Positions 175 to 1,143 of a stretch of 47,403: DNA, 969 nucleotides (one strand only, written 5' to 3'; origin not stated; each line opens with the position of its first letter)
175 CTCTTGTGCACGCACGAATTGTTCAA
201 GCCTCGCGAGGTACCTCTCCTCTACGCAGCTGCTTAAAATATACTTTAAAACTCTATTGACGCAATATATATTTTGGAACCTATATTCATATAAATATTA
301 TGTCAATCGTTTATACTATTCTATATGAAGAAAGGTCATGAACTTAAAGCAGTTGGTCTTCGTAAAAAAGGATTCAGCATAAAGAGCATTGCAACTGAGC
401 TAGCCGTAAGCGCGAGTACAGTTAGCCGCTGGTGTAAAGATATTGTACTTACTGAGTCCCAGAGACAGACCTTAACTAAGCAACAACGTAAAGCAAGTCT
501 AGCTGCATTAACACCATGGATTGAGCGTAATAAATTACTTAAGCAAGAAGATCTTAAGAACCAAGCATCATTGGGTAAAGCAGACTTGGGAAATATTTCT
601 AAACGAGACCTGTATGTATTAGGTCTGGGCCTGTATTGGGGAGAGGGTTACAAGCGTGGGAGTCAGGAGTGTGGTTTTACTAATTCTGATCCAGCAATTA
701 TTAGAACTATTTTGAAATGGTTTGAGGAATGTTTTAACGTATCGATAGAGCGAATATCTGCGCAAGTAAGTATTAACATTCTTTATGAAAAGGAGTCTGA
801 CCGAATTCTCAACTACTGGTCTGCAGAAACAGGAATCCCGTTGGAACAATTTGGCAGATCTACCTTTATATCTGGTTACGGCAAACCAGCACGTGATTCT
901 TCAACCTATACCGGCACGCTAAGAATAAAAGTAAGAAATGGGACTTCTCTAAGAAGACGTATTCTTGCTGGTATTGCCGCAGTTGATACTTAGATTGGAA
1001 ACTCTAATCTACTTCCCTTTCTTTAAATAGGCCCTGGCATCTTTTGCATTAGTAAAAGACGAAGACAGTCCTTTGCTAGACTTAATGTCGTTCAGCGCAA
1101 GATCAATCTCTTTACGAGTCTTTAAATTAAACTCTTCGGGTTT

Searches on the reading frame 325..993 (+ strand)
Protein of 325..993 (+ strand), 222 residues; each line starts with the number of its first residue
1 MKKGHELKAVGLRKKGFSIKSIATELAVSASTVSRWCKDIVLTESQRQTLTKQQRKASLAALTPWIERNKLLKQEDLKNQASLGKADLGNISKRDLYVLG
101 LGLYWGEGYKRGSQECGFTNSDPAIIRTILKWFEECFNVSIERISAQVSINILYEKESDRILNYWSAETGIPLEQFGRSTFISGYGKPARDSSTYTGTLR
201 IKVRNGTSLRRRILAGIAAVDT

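Call 59: search_protein_families(library=pfam, max_evalue=0.001, proteins=[window:325-993:+])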
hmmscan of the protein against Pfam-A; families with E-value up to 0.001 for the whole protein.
window:325-993:+ (222 aa): 5 families
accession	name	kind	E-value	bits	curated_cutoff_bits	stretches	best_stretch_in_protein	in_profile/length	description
PF01418.23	HTH_6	-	6.1e-07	29.8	28.3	0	17-40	35-58/77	Helix-turn-helix domain, rpiR family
PF13384.12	HTH_23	-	1.5e-05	25.1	24.6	1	7-36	8-37/50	Homeodomain-like domain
PF13518.12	HTH_28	-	6.8e-05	23.3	25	1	7-39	3-35/52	Helix-turn-helix domain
PF13936.12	HTH_38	-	0.00023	21.3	27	1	12-37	16-41/44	Helix-turn-helix domain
PF13542.12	HTH_Tnp_ISL3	-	0.00036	20.4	27.4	0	15-41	26-51/51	Helix-turn-helix domain of transposase family ISL3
